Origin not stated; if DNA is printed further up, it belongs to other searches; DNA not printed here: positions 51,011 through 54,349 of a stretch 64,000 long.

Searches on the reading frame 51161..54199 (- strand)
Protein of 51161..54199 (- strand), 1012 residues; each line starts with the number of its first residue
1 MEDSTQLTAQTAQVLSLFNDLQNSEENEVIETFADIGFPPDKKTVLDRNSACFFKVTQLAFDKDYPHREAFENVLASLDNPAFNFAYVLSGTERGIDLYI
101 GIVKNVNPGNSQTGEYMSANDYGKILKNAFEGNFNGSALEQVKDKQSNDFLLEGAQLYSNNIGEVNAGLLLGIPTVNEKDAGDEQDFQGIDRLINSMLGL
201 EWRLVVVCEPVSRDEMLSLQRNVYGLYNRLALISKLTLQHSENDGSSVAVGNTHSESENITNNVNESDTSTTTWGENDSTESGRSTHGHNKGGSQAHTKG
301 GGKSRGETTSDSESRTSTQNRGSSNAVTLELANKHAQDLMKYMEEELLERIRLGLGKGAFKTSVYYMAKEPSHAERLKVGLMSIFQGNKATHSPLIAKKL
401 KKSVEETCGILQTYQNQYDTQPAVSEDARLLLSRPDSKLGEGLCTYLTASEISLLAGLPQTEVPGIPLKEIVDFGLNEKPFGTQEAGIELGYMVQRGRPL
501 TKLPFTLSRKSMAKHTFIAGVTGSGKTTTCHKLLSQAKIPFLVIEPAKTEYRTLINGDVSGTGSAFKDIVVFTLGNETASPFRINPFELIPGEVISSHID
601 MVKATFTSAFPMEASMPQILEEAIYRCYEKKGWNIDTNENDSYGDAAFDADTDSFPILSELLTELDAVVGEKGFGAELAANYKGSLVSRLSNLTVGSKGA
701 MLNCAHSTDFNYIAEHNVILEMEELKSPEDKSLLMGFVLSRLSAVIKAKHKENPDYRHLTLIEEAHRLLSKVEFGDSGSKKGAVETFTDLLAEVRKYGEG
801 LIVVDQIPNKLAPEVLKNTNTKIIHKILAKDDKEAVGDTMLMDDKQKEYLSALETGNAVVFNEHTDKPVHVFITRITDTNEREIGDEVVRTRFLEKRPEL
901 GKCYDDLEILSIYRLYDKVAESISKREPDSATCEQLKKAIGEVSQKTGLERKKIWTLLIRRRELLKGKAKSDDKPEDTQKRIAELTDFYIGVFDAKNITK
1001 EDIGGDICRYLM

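Call 3: search_protein_families(library=pfam, proteins=[window:51161-54199:-], max_evalue=0.01)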
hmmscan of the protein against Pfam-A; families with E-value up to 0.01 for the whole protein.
window:51161-54199:- (1012 aa): 7 families
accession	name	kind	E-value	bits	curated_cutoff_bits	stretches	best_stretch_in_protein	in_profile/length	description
PF01935.23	DUF87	-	1.1e-05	26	23.2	1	488-600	1-103/220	Helicase HerA, central domain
PF13401.12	AAA_22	-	3.1e-05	24.7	27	1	513-549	5-44/130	AAA domain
PF10412.15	TrwB_AAD_bind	-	0.0003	20.2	20.5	1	507-538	9-40/387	Type IV secretion-system coupling protein DNA-binding domain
PF01580.24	FtsK_SpoIIIE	-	0.0013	18.6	24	1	496-534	22-60/221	FtsK/SpoIIIE family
PF13207.12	AAA_17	-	0.0015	19.3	27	0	520-542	2-24/136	AAA domain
PF00004.35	AAA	-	0.0016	19.3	21.2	0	518-548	3-33/131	ATPase family associated with various cellular activities (AAA)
PF05872.18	HerA_C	-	0.002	17.3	22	0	504-538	12-49/502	Helicase HerA-like C-terminal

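Call 15: search_protein_families(library=ncbifam, proteins=[window:51161-54199:-], max_evalue=0.01)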
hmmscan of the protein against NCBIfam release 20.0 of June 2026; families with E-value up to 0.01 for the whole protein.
window:51161-54199:- (1012 aa): 10 families
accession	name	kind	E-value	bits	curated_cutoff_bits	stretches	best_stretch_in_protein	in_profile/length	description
NF033849.1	ser_rich_anae_1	subfamily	1.6e-39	135.1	650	1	238-860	488-1128/1163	serine-rich protein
NF053655.1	CedD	equivalog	6.6e-24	84.5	600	2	745-873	408-525/527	DNA-translocating ATPase CedD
NF040937.1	HerA_Thermprot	equivalog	3.8e-12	45.4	800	1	751-874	344-462/487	DNA double-strand break repair helicase HerA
NF040819.1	helicase_HerA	equivalog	7.9e-11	41.2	970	1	758-880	404-521/561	DNA double-strand break repair helicase HerA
NF045975.1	VirB4_plasma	equivalog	2.5e-10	38.7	590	1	500-806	502-802/894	Mbov_0397 family ICE element conjugal transfer ATPase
NF042943.1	HerA_antiphage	equivalog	1.8e-09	36.7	800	1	733-874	411-550/566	anti-phage-associated helicase HerA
NF042944.1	HerA_antiphage_2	equivalog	3e-07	29.6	850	1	736-878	407-547/576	anti-phage-associated helicase HerA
NF003673.1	PRK05298.1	equivalog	0.00036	19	743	1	511-549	27-65/653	excinuclease ABC subunit UvrB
TIGR00631.1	uvrb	equivalog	0.0024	16.2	750.1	1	512-549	28-65/658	excinuclease ABC subunit UvrB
TIGR00929.1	VirB4_CagE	subfamily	0.0034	15.6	643.1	0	510-771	434-649/792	VirB4 family type IV secretion/conjugal transfer ATPase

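Call 46: search_protein_families(library=padloc, proteins=[window:51161-54199:-], max_evalue=0.01)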
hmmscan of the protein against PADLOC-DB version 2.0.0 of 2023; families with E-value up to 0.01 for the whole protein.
window:51161-54199:- (1012 aa): 14 families
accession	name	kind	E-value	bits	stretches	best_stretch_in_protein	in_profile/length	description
PDLC04140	mad8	-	1.1e-18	65.9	1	511-872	25-298/314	mads_8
PDLC04105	HerA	-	8.4e-17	58.9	2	759-877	421-539/576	-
PDLC04103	HerA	-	1e-14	51.8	1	758-875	442-558/579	-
PDLC04097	HerA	-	1.2e-12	45.4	1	755-896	473-613/618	-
PDLC04100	HerA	-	1.1e-11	42.1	1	734-875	418-557/580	-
PDLC04102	HerA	-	1.7e-10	37.9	1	718-877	468-623/654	-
PDLC04098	HerA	-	2.9e-10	37.3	1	758-875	528-648/686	-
PDLC02185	HerA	-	9.9e-10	35.7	1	732-874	422-562/585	-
PDLC04106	HerA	-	4e-09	33.5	1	738-878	494-633/667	-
PDLC01055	HerA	-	3.4e-08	30.8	1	752-871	414-522/532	Type III coevolved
PDLC04104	HerA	-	4.4e-08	30.3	1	759-868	221-331/379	-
PDLC02188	HerA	-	1.8e-07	28.4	1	736-876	407-545/578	-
PDLC02504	BrxHI|BrxHII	-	0.00022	17.3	1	865-947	583-663/971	BrxHII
PDLC04107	HerA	-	0.0031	14.6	0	511-562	167-221/306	-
